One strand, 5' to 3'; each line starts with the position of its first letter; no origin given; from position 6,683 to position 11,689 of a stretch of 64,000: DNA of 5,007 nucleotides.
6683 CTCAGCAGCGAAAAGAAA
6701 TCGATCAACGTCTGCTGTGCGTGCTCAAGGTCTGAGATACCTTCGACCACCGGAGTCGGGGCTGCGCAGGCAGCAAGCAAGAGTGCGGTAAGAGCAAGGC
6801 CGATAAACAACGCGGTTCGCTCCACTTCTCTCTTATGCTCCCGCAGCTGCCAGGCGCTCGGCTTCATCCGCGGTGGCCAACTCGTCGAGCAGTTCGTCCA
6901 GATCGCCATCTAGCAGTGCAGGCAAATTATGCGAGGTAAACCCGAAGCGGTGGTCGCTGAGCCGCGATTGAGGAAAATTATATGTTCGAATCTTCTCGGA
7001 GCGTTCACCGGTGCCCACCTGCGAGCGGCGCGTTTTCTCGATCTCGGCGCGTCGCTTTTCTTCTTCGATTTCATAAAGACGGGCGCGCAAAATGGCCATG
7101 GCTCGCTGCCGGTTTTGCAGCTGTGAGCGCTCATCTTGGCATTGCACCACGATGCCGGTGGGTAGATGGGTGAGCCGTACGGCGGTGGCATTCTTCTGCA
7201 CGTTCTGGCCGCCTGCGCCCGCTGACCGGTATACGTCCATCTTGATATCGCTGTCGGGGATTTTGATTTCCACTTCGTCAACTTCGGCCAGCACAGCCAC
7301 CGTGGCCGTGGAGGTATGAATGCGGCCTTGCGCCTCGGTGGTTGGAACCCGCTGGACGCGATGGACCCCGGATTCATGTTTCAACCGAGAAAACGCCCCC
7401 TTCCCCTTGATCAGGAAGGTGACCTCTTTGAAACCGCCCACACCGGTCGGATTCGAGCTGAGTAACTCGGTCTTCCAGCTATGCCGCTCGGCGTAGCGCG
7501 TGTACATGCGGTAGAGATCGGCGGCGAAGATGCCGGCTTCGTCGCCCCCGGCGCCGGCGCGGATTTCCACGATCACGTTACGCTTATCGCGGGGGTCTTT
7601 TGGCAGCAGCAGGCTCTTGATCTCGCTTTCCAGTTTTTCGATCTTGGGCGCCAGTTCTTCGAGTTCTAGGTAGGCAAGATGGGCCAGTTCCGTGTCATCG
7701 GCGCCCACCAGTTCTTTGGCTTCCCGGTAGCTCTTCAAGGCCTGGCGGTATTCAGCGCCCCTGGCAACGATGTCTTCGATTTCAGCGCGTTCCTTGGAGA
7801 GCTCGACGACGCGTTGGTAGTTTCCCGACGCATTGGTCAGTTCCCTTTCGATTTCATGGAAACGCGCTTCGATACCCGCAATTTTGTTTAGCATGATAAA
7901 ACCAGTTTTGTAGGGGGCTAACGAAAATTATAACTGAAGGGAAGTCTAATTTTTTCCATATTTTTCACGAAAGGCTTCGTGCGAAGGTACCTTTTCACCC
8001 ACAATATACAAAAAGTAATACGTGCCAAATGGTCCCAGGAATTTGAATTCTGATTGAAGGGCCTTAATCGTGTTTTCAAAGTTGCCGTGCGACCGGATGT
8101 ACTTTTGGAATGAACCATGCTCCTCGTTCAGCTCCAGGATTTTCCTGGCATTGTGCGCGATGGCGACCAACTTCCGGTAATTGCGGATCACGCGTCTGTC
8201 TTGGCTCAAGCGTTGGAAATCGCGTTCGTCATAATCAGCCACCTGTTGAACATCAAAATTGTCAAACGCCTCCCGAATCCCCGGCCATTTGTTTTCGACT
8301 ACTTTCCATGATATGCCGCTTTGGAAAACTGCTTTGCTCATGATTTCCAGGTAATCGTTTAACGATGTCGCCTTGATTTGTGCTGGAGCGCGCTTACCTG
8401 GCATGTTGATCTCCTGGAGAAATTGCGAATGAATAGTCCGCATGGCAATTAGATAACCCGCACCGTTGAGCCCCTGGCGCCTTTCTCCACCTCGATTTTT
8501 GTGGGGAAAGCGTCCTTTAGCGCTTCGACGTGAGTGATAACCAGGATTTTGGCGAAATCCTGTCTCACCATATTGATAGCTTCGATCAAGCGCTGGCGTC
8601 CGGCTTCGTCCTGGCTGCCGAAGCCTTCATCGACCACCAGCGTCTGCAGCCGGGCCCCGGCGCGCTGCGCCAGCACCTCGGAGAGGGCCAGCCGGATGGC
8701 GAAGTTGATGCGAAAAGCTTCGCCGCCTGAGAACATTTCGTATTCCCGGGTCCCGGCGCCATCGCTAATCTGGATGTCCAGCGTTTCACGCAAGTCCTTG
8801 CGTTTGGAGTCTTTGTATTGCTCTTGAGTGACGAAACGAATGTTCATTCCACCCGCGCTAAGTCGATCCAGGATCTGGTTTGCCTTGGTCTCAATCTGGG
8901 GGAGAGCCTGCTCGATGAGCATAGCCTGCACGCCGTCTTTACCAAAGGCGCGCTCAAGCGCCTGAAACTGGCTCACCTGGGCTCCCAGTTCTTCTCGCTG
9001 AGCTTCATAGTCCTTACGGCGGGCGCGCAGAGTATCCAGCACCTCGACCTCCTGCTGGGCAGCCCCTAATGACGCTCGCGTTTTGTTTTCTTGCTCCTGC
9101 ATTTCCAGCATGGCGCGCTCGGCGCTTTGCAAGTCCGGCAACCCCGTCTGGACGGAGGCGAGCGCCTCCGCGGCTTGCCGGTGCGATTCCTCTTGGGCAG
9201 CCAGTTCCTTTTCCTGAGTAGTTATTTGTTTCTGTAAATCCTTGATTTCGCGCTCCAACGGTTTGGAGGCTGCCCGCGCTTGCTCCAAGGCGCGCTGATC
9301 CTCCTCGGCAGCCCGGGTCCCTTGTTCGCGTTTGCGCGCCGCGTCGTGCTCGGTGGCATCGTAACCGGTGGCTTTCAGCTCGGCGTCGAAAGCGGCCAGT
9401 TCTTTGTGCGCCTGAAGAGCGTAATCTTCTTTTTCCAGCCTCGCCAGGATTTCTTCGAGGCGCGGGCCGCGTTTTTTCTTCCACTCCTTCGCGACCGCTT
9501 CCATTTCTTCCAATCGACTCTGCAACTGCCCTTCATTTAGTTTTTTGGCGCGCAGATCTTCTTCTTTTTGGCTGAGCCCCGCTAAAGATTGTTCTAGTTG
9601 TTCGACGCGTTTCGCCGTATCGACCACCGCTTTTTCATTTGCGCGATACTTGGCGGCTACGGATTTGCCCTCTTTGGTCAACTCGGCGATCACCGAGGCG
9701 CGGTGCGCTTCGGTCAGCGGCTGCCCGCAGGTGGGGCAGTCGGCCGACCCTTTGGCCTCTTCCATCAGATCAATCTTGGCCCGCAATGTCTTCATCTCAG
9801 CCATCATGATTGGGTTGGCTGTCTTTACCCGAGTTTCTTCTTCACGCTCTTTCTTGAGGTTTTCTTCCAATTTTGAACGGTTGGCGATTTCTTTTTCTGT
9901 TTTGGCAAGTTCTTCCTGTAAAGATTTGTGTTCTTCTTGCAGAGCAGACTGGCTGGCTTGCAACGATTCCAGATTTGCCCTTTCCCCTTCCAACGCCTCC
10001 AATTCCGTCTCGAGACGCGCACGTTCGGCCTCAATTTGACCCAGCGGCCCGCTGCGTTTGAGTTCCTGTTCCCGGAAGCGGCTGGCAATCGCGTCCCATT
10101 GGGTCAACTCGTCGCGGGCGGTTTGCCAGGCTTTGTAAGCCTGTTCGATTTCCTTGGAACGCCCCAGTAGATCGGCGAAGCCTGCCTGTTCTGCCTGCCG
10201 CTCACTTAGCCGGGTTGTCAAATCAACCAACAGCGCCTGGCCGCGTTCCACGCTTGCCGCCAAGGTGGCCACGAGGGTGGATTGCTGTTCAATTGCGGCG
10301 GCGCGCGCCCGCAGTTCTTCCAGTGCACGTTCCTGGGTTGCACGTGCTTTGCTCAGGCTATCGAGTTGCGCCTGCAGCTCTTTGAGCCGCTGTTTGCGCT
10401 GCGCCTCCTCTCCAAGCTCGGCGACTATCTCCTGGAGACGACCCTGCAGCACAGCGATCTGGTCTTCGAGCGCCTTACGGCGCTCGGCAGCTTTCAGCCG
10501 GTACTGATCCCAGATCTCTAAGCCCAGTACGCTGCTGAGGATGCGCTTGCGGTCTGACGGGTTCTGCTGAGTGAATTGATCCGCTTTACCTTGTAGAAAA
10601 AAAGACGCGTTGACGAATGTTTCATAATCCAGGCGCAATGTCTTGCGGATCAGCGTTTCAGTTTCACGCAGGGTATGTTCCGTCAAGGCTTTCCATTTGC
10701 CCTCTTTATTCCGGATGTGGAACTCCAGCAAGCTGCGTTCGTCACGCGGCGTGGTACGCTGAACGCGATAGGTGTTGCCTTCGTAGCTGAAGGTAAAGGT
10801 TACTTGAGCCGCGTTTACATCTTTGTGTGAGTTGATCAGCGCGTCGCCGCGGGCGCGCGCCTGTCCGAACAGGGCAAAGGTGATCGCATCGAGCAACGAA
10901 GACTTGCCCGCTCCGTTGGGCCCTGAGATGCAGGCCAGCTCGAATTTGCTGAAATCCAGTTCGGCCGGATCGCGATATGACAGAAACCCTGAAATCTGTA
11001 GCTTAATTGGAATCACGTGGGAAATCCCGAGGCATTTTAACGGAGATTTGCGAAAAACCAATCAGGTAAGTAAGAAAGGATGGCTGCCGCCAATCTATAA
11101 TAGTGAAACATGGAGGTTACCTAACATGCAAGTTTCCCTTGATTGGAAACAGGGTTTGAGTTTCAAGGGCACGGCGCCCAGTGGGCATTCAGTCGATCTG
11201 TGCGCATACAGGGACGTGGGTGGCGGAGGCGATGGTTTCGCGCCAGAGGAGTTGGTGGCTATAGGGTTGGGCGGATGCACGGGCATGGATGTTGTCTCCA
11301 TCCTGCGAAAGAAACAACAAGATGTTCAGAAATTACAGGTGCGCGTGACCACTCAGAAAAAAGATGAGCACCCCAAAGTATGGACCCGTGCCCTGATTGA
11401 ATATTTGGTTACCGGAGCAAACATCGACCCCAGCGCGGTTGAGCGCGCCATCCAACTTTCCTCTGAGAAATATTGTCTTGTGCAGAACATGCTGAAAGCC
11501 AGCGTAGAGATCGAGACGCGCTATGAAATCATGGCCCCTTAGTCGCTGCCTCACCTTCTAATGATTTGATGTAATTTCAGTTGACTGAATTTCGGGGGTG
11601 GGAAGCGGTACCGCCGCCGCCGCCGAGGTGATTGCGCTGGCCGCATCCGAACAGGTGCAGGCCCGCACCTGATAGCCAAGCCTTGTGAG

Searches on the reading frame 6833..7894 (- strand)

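Call 51: search_protein_families(library=pfam, max_evalue=0.00001, proteins=[window:6833-7894:-])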
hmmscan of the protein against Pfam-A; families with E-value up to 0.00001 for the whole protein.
window:6833-7894:- (353 aa): 2 families
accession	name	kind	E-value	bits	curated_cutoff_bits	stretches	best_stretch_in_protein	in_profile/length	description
PF03462.23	PCRF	-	2.1e-71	240.2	24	1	8-199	1-194/194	PCRF domain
PF00472.26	RF-1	-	6e-43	145.9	35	1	206-316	1-116/116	RF-1 domain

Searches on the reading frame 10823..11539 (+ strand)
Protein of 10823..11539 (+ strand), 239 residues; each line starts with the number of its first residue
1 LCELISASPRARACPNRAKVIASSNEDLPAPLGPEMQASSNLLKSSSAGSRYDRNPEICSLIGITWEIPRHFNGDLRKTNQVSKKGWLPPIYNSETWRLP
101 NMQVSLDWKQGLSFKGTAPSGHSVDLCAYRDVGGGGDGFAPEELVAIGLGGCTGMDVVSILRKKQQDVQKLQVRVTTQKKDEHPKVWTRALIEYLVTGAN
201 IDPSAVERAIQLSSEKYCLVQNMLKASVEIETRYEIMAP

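Call 81: search_protein_families(library=pfam, max_evalue=0.001, proteins=[window:10823-11539:+])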
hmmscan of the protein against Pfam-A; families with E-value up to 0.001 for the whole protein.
window:10823-11539:+ (239 aa): 1 family
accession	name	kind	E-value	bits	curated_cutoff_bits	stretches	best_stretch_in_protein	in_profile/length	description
PF02566.24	OsmC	-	4.8e-19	69.1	27.5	1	134-232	1-99/100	OsmC-like protein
